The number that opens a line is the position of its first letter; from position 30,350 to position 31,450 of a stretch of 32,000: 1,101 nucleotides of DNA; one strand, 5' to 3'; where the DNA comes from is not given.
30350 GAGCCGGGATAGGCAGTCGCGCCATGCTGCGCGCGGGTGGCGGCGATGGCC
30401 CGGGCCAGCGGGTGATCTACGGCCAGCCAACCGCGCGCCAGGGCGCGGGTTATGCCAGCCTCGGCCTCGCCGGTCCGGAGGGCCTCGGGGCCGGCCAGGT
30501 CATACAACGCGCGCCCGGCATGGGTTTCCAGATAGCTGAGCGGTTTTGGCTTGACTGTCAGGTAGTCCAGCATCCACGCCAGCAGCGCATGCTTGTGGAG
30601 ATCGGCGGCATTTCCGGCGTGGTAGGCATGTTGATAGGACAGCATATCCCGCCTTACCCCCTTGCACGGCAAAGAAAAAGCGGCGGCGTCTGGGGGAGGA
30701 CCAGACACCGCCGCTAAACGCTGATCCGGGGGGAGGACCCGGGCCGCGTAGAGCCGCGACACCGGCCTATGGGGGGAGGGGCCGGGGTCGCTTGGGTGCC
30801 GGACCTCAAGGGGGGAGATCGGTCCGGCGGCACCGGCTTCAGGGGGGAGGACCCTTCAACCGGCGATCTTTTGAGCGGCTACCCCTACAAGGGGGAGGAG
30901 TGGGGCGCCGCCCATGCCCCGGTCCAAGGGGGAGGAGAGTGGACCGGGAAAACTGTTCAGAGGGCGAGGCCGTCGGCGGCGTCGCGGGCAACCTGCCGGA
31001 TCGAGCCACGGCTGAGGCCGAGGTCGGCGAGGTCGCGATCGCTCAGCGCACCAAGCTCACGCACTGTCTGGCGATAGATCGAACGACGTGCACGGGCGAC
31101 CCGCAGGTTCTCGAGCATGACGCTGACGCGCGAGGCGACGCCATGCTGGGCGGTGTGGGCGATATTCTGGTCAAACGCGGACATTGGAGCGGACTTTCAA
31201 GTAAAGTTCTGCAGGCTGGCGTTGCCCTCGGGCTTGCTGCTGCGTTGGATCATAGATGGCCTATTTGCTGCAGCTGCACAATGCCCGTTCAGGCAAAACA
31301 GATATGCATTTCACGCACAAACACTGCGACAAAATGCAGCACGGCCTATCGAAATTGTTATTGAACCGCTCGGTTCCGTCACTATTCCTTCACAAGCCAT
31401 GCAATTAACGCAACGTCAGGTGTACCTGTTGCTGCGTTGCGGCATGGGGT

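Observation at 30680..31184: Seven-hairpin CCUCCC-loop sRNA array fused to a DUF1127 gene (CcsR/'cuckoo'-type locus)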

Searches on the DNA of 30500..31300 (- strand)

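Call 4: search_rna_families(source=window, start=30500, end=31300, threshold=evalue, max_evalue=10, show_alignments=8)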
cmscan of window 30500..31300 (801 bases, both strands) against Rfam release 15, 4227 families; matches with E-value up to 10: 15.
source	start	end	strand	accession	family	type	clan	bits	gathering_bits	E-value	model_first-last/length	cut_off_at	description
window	30678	30748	-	RF01066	6C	Cis-reg;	-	34.8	47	0.0098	1-75/75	no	6C RNA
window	30751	30833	-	RF01066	6C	Cis-reg;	-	33.9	47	0.014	1-75/75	no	6C RNA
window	30829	30954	-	RF02344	ar14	Gene; sRNA;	-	28.4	58.8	0.003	1-123/123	no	Alphaproteobacterial ar14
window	30870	30953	-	RF02791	CcsR1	Gene; sRNA;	-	28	65.3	0.00012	1-83/83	no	Conserved CCUCCUCCC motif stress-induced RNA 1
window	30675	30754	-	RF02791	CcsR1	Gene; sRNA;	-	26.8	65.3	0.00027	1-83/83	no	Conserved CCUCCUCCC motif stress-induced RNA 1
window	30870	30953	-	RF01066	6C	Cis-reg;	-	25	47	0.57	1-75/75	no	6C RNA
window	30675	30753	-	RF02833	Scr3202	Gene; sRNA;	-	24.3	52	0.41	1-95/95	no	Streptomyces RNA 3202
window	30827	30969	-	RF02342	ar7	Gene; sRNA;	-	21.8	60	0.049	1-145/145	no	Alphaproteobacterial sRNA ar7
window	30675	30770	-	RF02344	ar14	Gene; sRNA;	-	20.9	58.8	0.14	1-123/123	no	Alphaproteobacterial ar14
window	30643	30771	-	RF02342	ar7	Gene; sRNA;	-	20.3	60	0.11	1-145/145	no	Alphaproteobacterial sRNA ar7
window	30845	30952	-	RF02128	GNAS-AS1_2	Gene; lncRNA;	-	17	47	3.5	1-118/118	no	GNAS antisense RNA 1 conserved region 2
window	31009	31134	+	RF02989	gntR-DTE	Gene; sRNA;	-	15.1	63.6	6.3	1-119/119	no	gntR-DTE RNA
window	30673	30770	-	RF02870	ncS035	Gene; sRNA;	-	14.5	79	0.91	1-168/168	no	Burkholderia sRNA 35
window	30672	30768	-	RF02100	tfoR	Gene; sRNA;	-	12.9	70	3.7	1-101/101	no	Translational regulator of tfoXVC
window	30796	30852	+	RF01762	whalefall-1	Gene; sRNA;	-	11.7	37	7.8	1-56/56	no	Whalefall-1 RNA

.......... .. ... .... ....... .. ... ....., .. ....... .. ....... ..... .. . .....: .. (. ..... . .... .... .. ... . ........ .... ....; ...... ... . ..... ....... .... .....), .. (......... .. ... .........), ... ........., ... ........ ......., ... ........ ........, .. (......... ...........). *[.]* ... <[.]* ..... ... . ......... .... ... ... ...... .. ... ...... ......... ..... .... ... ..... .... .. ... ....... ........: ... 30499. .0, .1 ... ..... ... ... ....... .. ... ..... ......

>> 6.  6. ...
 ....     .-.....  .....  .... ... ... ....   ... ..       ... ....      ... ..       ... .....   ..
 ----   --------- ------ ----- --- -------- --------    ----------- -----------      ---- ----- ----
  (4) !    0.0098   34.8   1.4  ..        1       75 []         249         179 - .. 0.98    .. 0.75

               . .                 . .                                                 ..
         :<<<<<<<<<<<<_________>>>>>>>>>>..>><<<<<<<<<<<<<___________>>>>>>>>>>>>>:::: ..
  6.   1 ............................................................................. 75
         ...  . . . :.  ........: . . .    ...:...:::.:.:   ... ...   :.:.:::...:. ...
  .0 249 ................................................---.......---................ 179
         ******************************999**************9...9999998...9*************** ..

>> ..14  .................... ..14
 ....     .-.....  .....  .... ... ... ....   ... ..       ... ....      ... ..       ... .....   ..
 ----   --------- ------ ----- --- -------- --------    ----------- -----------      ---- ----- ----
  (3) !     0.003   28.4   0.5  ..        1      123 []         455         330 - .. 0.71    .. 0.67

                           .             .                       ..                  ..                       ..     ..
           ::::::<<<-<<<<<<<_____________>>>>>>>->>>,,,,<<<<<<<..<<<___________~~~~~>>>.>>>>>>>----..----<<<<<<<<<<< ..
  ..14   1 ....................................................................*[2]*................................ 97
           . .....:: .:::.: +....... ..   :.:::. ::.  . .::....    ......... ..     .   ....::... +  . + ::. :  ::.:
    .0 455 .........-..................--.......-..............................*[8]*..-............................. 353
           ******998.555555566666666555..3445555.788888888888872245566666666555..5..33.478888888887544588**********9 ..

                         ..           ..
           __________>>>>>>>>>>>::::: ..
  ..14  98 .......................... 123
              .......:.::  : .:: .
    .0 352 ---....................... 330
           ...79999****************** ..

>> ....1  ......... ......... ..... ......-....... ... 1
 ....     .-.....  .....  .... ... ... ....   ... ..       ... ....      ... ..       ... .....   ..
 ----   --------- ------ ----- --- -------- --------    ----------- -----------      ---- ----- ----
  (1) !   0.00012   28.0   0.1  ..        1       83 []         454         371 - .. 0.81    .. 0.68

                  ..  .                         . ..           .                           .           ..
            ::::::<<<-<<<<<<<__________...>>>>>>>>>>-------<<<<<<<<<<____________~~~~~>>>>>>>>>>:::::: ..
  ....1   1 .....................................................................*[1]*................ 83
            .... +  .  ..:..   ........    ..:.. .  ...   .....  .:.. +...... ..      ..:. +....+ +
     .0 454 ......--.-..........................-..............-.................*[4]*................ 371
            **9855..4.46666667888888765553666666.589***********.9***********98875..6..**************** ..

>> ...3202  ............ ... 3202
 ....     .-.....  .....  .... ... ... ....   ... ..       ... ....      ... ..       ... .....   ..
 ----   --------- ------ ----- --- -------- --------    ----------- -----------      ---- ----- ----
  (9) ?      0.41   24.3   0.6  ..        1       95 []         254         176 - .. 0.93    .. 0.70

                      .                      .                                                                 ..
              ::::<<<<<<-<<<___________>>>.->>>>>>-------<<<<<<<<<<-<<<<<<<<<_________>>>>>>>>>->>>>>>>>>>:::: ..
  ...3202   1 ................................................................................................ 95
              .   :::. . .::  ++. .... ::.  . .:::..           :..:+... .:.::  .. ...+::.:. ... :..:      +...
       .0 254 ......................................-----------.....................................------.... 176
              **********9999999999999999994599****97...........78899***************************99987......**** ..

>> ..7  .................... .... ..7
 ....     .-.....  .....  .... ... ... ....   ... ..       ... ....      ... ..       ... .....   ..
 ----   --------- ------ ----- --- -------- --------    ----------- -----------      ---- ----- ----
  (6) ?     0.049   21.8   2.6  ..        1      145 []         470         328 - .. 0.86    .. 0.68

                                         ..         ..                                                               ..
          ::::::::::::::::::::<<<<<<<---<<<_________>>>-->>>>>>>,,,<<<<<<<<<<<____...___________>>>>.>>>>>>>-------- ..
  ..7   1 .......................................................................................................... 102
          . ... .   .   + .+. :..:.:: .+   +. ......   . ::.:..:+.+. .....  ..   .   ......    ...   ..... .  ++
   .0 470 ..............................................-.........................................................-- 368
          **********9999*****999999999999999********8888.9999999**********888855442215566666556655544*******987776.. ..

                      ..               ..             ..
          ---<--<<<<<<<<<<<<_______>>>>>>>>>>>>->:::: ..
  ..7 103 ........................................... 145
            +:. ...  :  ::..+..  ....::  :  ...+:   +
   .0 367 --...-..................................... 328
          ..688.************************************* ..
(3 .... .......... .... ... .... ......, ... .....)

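Call 34: search_rna_families(sources=[L081, L001, L002, L003, L007, L010, L013, L015, L017, L023, L028, L031, L033, L035, L040, L045, L048, L051, L054, L075], threshold=gathering)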
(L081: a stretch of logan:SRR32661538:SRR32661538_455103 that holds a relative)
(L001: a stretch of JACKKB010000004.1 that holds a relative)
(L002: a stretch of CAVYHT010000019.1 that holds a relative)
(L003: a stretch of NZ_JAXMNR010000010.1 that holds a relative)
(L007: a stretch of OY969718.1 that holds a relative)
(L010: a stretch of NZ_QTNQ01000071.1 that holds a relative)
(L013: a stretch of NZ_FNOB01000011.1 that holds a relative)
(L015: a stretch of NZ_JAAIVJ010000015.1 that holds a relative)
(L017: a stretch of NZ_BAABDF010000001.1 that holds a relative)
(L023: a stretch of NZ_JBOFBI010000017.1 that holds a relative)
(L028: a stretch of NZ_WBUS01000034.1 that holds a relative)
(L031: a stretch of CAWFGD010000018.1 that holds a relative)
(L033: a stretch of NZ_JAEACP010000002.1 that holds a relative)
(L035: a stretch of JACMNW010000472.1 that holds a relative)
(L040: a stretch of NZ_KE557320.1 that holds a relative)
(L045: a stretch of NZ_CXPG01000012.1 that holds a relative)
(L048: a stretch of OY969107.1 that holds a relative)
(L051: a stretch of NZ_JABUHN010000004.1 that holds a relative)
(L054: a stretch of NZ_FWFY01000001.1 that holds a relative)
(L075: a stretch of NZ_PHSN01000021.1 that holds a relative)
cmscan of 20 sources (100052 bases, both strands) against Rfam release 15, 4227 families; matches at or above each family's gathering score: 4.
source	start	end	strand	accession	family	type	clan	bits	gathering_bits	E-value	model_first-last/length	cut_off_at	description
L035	2678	2760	+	RF02791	CcsR1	Gene; sRNA;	-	86.7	65.3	6.7e-20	1-83/83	no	Conserved CCUCCUCCC motif stress-induced RNA 1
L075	2671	2756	+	RF02791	CcsR1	Gene; sRNA;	-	66.6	65.3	5.6e-14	1-83/83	no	Conserved CCUCCUCCC motif stress-induced RNA 1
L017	2944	3076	+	RF02344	ar14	Gene; sRNA;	-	65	58.8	2.8e-09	1-123/123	no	Alphaproteobacterial ar14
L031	2829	2950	+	RF02344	ar14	Gene; sRNA;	-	63.2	58.8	7.1e-09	1-123/123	no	Alphaproteobacterial ar14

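Call 42: build_rna_model(alignment_id=A4, structure=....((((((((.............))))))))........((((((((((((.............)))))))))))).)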
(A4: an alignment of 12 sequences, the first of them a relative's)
Model R1 built from alignment A4 (12 sequences, 79 columns); structure: as given.
model positions 72; base pairs 20; branch points 1; effective number of sequences 2.12; information 0.783 bits per position. Calibrated on 0.2 Mb of random sequence (short: E-values are rough).
structure used (alignment columns):
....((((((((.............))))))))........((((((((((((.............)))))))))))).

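Call 43: search_with_rna_model(model_id=R1, sources=[window, L081], max_evalue=10, show_alignments=6)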
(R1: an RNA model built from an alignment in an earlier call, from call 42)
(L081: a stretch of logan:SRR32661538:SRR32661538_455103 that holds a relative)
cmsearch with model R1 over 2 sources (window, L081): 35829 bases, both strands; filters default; matches with E-value up to 10: 13.
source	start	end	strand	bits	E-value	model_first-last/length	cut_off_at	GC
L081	1387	1461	+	44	1.2e-07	1-72/72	no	0.72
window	30679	30745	-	35.1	7.8e-06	1-72/72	no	0.75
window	30874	30948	-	34.4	1.1e-05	1-72/72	no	0.73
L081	1599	1661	+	33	2.2e-05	1-72/72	no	0.78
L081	1507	1579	+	23.7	0.0017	1-72/72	no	0.73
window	30758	30828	-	22.4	0.0032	1-72/72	no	0.75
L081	1625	1687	-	15.5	0.084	1-72/72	no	0.71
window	30651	30715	+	15.3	0.092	1-72/72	no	0.66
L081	601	680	+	13.2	0.25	1-72/72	no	0.71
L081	636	717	-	12.1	0.41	1-72/72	no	0.67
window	23325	23376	+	10.4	0.94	1-72/72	no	0.77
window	4706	4822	-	8.2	2.6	1-72/72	no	0.73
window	20917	20985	-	6.8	5.1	1-72/72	no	0.8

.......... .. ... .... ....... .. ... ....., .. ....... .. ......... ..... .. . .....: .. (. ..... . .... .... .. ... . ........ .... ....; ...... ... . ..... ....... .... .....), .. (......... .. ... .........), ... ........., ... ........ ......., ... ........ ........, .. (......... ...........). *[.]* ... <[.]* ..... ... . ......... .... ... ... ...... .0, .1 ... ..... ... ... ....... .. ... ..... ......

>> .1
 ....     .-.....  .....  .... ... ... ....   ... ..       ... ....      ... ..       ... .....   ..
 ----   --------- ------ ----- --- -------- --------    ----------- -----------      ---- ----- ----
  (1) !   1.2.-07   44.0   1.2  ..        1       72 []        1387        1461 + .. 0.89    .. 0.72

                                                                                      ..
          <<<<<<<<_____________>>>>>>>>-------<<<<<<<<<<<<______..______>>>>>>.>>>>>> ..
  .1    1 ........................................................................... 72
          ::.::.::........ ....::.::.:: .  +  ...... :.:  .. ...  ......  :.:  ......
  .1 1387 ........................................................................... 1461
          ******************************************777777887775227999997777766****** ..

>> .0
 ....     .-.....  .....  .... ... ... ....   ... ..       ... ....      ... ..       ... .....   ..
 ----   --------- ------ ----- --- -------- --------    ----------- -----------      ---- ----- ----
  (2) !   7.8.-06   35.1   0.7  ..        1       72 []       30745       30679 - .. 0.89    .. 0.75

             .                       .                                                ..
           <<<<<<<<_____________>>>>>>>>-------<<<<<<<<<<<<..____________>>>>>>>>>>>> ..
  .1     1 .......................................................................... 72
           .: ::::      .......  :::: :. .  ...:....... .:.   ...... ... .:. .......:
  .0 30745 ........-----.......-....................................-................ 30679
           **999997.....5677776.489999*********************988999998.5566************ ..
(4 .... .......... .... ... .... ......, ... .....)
